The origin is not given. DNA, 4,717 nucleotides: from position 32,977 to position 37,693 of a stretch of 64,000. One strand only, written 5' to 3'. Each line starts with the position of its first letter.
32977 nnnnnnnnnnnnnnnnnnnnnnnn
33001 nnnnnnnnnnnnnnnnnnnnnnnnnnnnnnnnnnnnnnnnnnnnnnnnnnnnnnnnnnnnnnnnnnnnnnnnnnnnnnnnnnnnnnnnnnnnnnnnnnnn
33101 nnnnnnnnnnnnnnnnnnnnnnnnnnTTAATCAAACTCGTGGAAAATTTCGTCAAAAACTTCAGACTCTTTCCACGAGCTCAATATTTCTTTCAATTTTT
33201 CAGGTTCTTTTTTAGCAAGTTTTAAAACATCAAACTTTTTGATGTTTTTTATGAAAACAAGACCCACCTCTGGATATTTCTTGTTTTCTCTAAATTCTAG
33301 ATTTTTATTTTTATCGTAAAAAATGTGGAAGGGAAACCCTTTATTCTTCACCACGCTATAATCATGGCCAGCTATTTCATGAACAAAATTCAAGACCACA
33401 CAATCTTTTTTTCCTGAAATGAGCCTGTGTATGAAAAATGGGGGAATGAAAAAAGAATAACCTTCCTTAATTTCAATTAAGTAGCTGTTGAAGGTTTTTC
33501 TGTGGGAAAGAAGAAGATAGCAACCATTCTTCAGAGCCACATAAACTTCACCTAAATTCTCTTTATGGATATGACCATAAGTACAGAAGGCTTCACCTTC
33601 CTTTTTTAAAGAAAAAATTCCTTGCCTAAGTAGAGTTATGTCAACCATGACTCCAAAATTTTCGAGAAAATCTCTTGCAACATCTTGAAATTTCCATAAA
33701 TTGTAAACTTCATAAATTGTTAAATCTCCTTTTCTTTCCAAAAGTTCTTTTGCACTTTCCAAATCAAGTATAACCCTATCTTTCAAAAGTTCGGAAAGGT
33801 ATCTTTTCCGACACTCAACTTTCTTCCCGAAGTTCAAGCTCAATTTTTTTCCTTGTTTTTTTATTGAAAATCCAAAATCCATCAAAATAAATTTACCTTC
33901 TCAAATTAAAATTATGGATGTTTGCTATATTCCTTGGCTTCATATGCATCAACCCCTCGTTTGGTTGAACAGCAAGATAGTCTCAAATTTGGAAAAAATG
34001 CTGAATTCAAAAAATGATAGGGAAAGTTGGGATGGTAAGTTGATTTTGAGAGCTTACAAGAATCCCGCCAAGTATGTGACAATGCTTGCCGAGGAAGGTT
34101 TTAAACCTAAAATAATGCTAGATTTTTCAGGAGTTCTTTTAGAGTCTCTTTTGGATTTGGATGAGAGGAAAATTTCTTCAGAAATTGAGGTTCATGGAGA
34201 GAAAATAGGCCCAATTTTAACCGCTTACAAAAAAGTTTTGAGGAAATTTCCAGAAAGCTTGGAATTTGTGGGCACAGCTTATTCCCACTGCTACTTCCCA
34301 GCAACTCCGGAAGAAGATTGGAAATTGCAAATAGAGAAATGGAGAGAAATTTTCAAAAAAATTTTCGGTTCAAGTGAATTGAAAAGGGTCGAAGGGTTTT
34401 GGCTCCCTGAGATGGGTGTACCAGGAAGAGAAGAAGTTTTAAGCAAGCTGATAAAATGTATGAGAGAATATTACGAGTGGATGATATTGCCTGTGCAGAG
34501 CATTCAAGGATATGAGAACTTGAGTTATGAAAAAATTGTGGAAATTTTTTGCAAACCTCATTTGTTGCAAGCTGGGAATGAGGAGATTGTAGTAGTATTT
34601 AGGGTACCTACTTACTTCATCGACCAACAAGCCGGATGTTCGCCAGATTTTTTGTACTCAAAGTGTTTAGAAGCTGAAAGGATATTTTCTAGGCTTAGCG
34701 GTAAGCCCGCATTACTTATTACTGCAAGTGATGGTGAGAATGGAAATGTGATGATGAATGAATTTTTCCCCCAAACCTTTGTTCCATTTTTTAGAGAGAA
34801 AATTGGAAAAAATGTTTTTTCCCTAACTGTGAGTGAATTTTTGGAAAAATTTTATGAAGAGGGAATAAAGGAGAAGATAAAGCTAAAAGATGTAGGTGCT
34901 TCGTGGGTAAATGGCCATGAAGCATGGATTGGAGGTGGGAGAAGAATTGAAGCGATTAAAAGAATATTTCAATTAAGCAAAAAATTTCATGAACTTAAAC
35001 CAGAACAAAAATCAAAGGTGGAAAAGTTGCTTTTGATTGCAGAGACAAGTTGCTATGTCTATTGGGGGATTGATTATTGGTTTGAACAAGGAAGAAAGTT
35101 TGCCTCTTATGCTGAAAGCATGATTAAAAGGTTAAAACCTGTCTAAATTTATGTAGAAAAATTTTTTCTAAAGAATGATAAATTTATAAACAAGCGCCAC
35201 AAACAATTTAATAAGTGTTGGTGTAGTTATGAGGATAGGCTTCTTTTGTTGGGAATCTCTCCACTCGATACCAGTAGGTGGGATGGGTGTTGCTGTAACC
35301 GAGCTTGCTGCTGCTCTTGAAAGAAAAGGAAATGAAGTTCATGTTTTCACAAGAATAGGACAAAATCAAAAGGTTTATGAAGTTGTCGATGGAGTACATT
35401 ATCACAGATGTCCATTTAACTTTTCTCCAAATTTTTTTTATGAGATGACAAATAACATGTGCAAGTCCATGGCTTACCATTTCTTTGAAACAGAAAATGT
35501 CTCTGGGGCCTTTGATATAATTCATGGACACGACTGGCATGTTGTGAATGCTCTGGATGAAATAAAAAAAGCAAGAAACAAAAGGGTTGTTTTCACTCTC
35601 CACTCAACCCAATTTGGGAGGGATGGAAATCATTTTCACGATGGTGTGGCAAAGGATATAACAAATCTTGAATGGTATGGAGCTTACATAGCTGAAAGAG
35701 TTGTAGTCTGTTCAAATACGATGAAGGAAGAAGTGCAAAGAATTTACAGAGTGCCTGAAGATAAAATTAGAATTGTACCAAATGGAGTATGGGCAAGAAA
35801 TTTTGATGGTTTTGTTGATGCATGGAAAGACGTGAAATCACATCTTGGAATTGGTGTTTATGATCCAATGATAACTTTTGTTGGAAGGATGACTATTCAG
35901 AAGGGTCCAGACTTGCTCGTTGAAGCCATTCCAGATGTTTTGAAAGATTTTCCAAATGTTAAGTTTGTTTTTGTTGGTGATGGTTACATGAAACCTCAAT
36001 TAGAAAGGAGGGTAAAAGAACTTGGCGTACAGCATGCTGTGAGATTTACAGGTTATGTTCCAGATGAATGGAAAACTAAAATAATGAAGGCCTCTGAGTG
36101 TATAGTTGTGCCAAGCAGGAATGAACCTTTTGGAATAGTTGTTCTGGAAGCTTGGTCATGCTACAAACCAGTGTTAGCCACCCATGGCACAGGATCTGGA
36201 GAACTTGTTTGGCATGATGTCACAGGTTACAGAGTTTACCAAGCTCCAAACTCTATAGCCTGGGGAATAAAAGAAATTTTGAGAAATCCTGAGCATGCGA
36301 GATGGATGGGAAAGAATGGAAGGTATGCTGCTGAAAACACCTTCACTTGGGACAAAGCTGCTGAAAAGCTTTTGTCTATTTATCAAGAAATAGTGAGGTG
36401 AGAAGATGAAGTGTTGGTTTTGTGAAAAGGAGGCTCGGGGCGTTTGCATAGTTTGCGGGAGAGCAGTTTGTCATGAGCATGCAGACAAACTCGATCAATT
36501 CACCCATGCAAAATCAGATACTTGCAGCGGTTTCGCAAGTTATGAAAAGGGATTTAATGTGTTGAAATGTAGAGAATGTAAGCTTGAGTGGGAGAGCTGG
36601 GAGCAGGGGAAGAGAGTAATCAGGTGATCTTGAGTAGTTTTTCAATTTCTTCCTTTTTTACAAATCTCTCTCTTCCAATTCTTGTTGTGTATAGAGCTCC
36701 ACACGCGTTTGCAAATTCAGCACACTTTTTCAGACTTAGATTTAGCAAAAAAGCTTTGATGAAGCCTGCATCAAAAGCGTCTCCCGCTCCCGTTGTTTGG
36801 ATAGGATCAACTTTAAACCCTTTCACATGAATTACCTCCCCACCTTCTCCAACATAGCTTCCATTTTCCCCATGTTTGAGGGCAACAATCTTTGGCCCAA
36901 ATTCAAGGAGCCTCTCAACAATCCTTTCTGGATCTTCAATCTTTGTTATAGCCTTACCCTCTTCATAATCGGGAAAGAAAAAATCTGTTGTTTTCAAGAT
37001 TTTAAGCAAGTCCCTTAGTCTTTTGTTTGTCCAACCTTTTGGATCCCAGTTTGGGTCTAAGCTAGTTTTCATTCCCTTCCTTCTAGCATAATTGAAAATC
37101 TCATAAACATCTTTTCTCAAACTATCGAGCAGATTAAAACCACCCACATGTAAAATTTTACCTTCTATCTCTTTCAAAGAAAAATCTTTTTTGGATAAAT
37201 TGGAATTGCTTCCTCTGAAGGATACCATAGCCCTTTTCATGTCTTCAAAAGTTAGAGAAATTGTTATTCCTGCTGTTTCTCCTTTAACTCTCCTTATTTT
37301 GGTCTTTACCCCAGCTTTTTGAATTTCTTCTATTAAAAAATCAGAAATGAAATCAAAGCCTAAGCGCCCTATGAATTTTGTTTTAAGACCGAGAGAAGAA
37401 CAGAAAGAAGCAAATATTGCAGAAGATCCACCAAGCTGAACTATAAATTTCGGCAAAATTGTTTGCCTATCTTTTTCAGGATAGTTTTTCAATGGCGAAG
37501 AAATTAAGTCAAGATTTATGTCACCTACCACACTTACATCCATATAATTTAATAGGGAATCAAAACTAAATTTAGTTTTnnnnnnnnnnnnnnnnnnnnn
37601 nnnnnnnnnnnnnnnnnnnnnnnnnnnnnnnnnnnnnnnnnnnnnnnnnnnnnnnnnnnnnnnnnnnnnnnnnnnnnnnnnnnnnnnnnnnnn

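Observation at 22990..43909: Conserved L18e–L13–S9–RpoN–RpoK cluster broken open by a ~17 kb glycolysis/glycogen island plus a PGM gene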

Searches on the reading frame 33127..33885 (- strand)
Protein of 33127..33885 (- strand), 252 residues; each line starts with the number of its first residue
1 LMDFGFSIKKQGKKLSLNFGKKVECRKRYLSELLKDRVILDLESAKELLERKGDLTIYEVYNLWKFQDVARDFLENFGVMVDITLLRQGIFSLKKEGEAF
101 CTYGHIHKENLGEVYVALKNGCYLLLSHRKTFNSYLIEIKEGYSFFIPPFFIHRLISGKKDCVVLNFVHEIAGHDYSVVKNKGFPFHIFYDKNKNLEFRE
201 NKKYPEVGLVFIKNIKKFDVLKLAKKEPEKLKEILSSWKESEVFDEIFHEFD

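Call 4: search_protein_families(library=pfam, proteins=[window:33127-33885:-])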
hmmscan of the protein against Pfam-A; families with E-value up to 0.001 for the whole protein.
window:33127-33885:- (252 aa): 1 family
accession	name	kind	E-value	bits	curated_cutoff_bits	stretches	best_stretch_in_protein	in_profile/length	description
PF06560.17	GPI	-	3e-16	59.7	20.7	1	38-205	10-181/182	Glucose-6-phosphate isomerase (GPI)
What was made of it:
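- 33127..33885 (-): Cupin-type glucose-6-phosphate isomerase. PF06560 (call 4)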

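Call 68: search_protein_families(library=ncbifam, proteins=[window:33127-33885:-], max_evalue=1e-10)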
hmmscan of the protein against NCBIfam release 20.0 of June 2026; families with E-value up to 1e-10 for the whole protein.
window:33127-33885:- (252 aa): 0 families

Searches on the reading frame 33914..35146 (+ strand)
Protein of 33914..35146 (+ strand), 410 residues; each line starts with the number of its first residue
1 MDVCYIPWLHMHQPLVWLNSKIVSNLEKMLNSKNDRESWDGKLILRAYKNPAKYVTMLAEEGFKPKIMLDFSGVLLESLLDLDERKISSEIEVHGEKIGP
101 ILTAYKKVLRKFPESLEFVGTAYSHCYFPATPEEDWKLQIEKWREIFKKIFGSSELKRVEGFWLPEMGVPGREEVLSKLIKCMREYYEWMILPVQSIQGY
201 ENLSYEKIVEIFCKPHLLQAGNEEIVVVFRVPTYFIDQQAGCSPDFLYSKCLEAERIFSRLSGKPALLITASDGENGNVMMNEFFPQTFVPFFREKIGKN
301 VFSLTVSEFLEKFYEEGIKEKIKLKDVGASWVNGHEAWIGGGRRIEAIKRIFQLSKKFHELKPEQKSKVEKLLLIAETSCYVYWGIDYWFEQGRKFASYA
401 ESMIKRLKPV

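Call 4: search_protein_families(library=pfam, proteins=[window:33914-35146:+])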
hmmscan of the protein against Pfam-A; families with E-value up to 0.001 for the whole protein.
window:33914-35146:+ (410 aa): 1 family
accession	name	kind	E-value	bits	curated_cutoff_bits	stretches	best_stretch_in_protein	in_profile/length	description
PF03065.20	Glyco_hydro_57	-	1.2e-15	58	21.2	1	8-318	3-287/291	Glycosyl hydrolase family 57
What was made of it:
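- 33914..35146 (+): GH57 glycoside hydrolase b (divergent). PF03065 58 bits (call 4)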

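Call 28: search_protein_families(library=ncbifam, proteins=[window:33914-35146:+], max_evalue=0.00001)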
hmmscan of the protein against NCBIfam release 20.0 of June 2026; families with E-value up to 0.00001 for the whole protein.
window:33914-35146:+ (410 aa): 0 families

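Call 59: search_solved_structures(query=window:33914-35146:+, max_evalue=0.00001)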
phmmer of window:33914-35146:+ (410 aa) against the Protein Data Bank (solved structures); distinct sequences matched with E-value up to 0.00001: 0.

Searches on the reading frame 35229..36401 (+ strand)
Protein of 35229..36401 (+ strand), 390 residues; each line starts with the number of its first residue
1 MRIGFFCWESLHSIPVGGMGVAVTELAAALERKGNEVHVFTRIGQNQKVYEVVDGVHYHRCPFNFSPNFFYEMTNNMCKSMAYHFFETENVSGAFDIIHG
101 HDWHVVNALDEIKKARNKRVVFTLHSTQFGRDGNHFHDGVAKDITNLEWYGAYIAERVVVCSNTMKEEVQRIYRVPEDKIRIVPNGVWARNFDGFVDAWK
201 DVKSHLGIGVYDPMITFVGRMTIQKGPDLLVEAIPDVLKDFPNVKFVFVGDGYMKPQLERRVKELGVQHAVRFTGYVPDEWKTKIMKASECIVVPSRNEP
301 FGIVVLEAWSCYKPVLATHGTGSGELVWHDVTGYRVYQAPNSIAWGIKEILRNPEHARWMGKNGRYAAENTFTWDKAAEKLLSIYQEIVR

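Call 4: search_protein_families(library=pfam, proteins=[window:35229-36401:+])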
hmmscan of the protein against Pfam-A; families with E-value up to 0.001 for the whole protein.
window:35229-36401:+ (390 aa): 7 families
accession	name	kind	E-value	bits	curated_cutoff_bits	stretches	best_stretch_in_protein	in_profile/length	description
PF00534.26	Glycos_transf_1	-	9.9e-39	133.1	26.4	1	210-365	13-170/172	Glycosyl transferases group 1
PF13692.12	Glyco_trans_1_4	-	4.6e-32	111.7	27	1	213-353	2-142/142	Glycosyl transferases group 1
PF13439.12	Glyco_transf_4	-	2.9e-27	96.2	28.5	1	16-187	1-166/170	Glycosyltransferase Family 4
PF13579.12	Glyco_trans_4_4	-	6.2e-19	69.3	29.7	1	17-186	1-158/158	Glycosyl transferase 4-like domain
PF08323.17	Glyco_transf_5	-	1.9e-17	64.2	22.7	1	2-172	1-227/239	Starch synthase catalytic domain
PF20706.3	GT4-conflict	-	1.3e-11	44.5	26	1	212-381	197-385/385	Family 4 Glycosyltransferase in conflict systems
PF13524.12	Glyco_trans_1_2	-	1.3e-06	28.9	25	1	238-382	9-143/144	Glycosyl transferase-like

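Call 68: search_protein_families(library=ncbifam, proteins=[window:35229-36401:+], max_evalue=1e-10)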
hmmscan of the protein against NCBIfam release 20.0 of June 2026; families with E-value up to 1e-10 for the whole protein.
window:35229-36401:+ (390 aa): 27 families (the best 25 are shown)
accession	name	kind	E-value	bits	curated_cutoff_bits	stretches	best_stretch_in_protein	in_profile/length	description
TIGR02149.1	glgA_Coryne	subfamily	3e-43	148.4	302.4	1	16-389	15-391/391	glycogen synthase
TIGR03449.1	mycothiol_MshA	equivalog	2e-40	139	462.5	1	17-388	21-403/406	D-inositol-3-phosphate glycosyltransferase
TIGR03999.1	thiol_BshA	equivalog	9.7e-36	123.5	273.7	1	1-389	1-374/375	N-acetyl-alpha-D-glucosaminyl L-malate synthase BshA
TIGR04047.1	MSMEG_0565_glyc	hypoth_equivalog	5.5e-33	114.6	259.85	1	15-387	11-373/373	MSMEG_0565 family glycosyltransferase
TIGR03088.1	stp2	hypoth_equivalog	7.2e-30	104.3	409.05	1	108-388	92-373/374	TIGR03088 family PEP-CTERM/XrtA system glycosyltransferase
TIGR04157.1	glyco_rSAM_CFB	subfamily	9.5e-29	100.6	400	1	18-385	15-406/406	TIGR04157 family glycosyltransferase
TIGR04063.1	stp3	hypoth_equivalog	2e-27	96.1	442.05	1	19-389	16-396/397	TIGR04063 family PEP-CTERM/XrtA system glycosyltransferase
NF038295.1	EPS_HpsP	equivalog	2.9e-25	89.1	550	1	181-389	179-388/388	hormogonium polysaccharide biosynthesis glycosyltransferase HpsP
NF041876.1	EPS_EpsE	equivalog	6.4e-24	84.9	400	1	157-381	164-389/389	exopolysaccharide biosynthesis GT4 family glycosyltransferase EpsE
TIGR02095.1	glgA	subfamily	4.4e-23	81.7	328.45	1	203-387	283-476/477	glycogen/starch synthase, ADP-glucose type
NF012028.0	PRK15484.1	subfamily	4.5e-21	75.4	618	1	157-381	142-371/380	lipopolysaccharide N-acetylglucosaminyltransferase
NF046085.1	XrtY_assoc_Gly1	equivalog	3.9e-20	72.1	400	1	17-389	17-385/387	XrtY-associated glycosyltransferase XYAG1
NF047684.1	TeichurnBiosyTuaC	equivalog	2.2e-19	69.7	550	1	94-389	108-390/391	teichuronic acid biosynthesis protein TuaC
NF041010.1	glycosy_Agl16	equivalog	1.6e-18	66.7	575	1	117-388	104-351/352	glycosylation protein Agl16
NF053787.1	GlcN_PG_synth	equivalog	2.2e-17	62.9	480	1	135-389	128-360/361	N-acetylglucosaminyl phosphatidylglycerol synthase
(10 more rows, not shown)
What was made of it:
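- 35229..36401 (+): GT4 glycosyltransferase a. PF00534/PF13439 (call 4); best NCBIfam hit glgA_Coryne, below cut-off (call 68)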

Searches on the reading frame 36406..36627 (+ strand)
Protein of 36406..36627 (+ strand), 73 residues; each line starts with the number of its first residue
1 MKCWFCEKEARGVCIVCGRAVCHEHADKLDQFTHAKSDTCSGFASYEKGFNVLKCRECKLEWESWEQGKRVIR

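Call 76: search_protein_families(library=pfam, proteins=[window:36406-36627:+], max_evalue=0.001)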
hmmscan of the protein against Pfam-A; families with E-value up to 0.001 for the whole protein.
window:36406-36627:+ (73 aa): 1 family
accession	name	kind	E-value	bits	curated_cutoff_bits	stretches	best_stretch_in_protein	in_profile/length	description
PF09947.15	DUF2180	-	1e-05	26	22.2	1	1-59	1-63/68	Uncharacterized protein conserved in archaea (DUF2180)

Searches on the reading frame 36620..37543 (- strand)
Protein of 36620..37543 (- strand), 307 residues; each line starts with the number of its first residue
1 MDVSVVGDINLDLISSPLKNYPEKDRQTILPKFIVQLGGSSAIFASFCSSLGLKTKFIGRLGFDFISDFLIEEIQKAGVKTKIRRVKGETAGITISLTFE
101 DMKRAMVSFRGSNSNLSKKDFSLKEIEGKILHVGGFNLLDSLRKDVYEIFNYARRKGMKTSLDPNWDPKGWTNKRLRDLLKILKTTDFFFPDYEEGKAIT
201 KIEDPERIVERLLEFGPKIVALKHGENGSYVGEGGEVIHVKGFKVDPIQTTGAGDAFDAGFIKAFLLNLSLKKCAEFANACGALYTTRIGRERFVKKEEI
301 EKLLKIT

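Call 4: search_protein_families(library=pfam, proteins=[window:36620-37543:-])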
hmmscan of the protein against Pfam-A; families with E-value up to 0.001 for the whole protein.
window:36620-37543:- (307 aa): 1 family
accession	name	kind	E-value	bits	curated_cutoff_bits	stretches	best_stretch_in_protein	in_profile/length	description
PF00294.29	PfkB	-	3.2e-48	165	25.8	1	3-290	4-294/302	pfkB family carbohydrate kinase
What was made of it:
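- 36620..37543 (-): PfkB-family sugar kinase 2. PF00294 (call 4)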

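Call 28: search_protein_families(library=ncbifam, proteins=[window:36620-37543:-], max_evalue=0.00001)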
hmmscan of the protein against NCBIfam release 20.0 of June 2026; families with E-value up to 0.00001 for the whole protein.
window:36620-37543:- (307 aa): 21 families
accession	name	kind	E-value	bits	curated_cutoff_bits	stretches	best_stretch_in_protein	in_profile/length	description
TIGR04382.1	myo_inos_iolC_N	equivalog_domain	3.4e-39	134.9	300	1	2-301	3-306/309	5-dehydro-2-deoxygluconokinase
TIGR02152.1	D_ribokin_bact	equivalog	9e-33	113.9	299.65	1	3-301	1-297/298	ribokinase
NF053626.1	RibKinHalex1628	equivalog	2.9e-30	105.8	330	1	3-305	4-292/293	ATP-dependent ribose-1-phosphate kinase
NF040938.1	KDG_KDGal_kin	equivalog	3.1e-27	95.5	400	1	37-305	29-304/305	bifunctional 2-dehydro-3-deoxygluconokinase/2-dehydro-3-deoxygalactonokinase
NF008353.0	PRK11142.1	equivalog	3.7e-25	89.1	341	1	3-305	5-304/307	ribokinase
NF049991.1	TagKinase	equivalog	5.1e-25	87.9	420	1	38-290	41-300/321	tagatose kinase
NF041134.1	R1P_kin_Thcocales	equivalog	1.4e-23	83.8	500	1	1-301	1-279/291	ADP-dependent ribose-1-phosphate kinase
NF006957.1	PRK09434.1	equivalog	3.8e-22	79.2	450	1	34-290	23-291/302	fructokinase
NF041332.1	KDG_KDGal_kin_Halo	equivalog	1.4e-19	70.7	440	1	22-305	17-311/320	bifunctional 2-dehydro-3-deoxygluconokinase/2-dehydro-3-deoxygalactonokinase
NF047869.1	myo_kin_aldol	exception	5e-19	68.1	600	2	236-289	262-315/586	bifunctional 5-dehydro-2-deoxygluconokinase/5-dehydro-2-deoxyphosphogluconate aldolase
TIGR03168.1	1-PFK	subfamily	3.4e-16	59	216.4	1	44-304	41-299/305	hexose kinase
NF052444.1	DhDoxglucKinKdgK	equivalog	2.2e-14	53.6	400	1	50-279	41-283/303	2-dehydro-3-deoxygluconokinase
NF041633.1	trifunc_aldol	exception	2.5e-14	52.6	700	1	31-204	266-447/580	KHG/KDPG aldolase/sugar kinase fusion protein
TIGR03828.1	pfkB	equivalog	5.7e-14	51.9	292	1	45-304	42-299/305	1-phosphofructokinase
NF007321.0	PRK09813.1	equivalog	6.4e-13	48.8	247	1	38-283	24-252/261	fructoselysine 6-kinase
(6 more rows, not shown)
